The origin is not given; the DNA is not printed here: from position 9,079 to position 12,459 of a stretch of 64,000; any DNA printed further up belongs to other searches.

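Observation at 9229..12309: Secreted giant cytochrome c with about 41 hemes, built from tandem doubled-CxxCH repeats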

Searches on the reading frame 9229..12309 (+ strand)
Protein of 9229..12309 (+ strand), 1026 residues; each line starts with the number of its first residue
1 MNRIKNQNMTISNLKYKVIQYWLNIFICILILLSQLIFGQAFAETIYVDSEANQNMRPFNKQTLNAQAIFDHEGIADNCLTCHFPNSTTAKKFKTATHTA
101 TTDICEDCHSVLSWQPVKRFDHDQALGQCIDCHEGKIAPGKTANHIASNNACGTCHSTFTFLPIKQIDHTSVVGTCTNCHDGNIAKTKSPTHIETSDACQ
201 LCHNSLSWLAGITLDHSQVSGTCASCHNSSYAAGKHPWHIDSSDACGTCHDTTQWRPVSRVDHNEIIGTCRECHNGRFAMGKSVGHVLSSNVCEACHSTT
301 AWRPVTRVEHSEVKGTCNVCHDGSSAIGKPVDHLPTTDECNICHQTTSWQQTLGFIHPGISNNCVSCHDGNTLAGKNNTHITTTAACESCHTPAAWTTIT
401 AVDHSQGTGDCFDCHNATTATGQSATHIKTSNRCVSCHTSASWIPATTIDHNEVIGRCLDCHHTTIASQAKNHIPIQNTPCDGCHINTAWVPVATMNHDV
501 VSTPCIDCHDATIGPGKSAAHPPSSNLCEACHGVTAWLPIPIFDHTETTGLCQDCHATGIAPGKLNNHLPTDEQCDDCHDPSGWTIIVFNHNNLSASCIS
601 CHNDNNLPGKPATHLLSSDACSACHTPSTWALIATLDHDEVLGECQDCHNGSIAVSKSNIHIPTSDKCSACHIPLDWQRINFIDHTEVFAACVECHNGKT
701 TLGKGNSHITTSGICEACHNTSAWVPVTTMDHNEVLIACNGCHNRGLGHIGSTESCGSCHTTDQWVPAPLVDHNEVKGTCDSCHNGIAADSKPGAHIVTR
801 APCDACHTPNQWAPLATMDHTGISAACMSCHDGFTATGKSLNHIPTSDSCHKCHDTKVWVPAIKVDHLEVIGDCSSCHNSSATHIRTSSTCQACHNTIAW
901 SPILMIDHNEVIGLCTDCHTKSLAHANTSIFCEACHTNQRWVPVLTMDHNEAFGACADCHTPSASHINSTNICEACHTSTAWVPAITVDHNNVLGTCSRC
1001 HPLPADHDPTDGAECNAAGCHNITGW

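Call 4: search_protein_families(library=pfam, proteins=[window:9229-12309:+], max_evalue=1)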
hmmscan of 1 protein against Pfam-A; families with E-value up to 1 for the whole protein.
window:9229-12309:+ (1026 aa): 6 families
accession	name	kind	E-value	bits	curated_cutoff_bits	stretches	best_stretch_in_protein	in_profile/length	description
PF14522.11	Cytochrome_C7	-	3.9e-45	152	24.8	24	286-345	8-67/67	Cytochrome c7 and related cytochrome c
PF14537.11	Cytochrom_c3_2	-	3.4e-22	79.1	25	6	685-761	2-79/79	Cytochrome c3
PF09699.15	Paired_CXXCH_1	-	1.2e-20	73.3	20.6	12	72-110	1-37/41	Doubled CXXCH motif (Paired_CXXCH_1)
PF02085.21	Cytochrom_CIII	-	4.2e-20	72.4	22.9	8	309-391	27-101/101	Class III cytochrome C family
PF10217.14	DUF2039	-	2.3e-08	34.7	27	2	87-139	12-67/89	Uncharacterized conserved protein (DUF2039)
PF22678.1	Cytochrom_c_NrfB-like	-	0.0013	19.6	27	2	68-132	25-89/89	Cytochrome c-type protein NrfB-like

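Call 5: search_protein_families(library=ncbifam, proteins=[window:9229-12309:+], max_evalue=1)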
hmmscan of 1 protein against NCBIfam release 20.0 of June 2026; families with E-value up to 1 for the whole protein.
window:9229-12309:+ (1026 aa): 9 families
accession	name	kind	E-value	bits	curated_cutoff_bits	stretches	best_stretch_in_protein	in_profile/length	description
TIGR03508.1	decahem_SO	subfamily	8.6e-44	149.9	192.2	8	60-233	54-225/258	DmsE family decaheme c-type cytochrome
NF041028.1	decahem_GSU2203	exception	1e-30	107.1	325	9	477-604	100-231/317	GSU2203 family decaheme c-type cytochrome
NF047727.1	4hemeCytCCctA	equivalog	8.6e-08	32.3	180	3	867-940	34-108/109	tetraheme c-type cytochrome CctA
TIGR03146.1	cyt_nit_nrfB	equivalog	8.9e-05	22.8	166.6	4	76-134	84-142/145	cytochrome c nitrite reductase pentaheme subunit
NF045713.1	CxxCH_16_HmcA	equivalog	0.00015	20.5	400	4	245-403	113-264/541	sulfate respiration complex hexadecaheme cytochrome HmcA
NF008659.0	PRK11659.1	equivalog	0.0028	17.4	184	4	76-135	110-169/188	cytochrome c nitrite reductase pentaheme subunit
TIGR01905.1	paired_CXXCH_1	subfamily_domain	0.0054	16.6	25.2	5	408-441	6-39/41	doubled CXXCH domain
TIGR04257.1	nanowire_3heme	domain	0.14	12.3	40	2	216-254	20-62/75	c(7)-type cytochrome triheme domain-containing protein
NF045722.1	c3_cytochr_TmcA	equivalog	0.18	11.7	114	2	451-511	51-112/125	acidic tetraheme cytochrome c3 TmcA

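Call 6: find_encoding_contigs(protein=window:9229-12309:+, flank=10000, max_places=6)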
Protein window:9229-12309:+ (1026 aa): 5 contigs read that carry it; 3 places shown.
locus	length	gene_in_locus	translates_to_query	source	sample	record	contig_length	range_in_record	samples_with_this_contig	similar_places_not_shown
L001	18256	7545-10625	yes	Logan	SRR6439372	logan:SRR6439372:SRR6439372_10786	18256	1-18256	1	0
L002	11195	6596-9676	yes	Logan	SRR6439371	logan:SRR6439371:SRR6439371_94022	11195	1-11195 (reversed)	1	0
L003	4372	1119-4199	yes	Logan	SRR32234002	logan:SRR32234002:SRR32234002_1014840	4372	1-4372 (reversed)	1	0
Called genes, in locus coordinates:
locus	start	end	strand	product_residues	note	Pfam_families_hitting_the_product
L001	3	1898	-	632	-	?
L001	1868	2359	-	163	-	-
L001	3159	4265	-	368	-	PF09566:RE_SacI_N (weak)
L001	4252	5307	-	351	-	PF00145:DNA_methylase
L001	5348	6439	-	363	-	PF00155:Aminotran_1_2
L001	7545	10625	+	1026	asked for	-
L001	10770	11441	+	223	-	PF10138:vWA-TerF-like, PF13519:VWA_2 (weak), PF07002:Copine (weak)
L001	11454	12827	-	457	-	PF18073:Zn_ribbon_LapB, PF13481:AAA_25, PF06745:ATPase, PF23442:DUF7125, PF13541:ChlI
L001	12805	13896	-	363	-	PF01168:Ala_racemase_N, PF00842:Ala_racemase_C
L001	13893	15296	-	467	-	PF00772:DnaB, PF03796:DnaB_C, PF06745:ATPase (weak), PF13481:AAA_25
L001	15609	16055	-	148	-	PF01281:Ribosomal_L9_N, PF03948:Ribosomal_L9_C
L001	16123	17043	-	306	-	-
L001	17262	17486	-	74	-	PF01084:Ribosomal_S18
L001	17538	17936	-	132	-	PF22657:SSB_1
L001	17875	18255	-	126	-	?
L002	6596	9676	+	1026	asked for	-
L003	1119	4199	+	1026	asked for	-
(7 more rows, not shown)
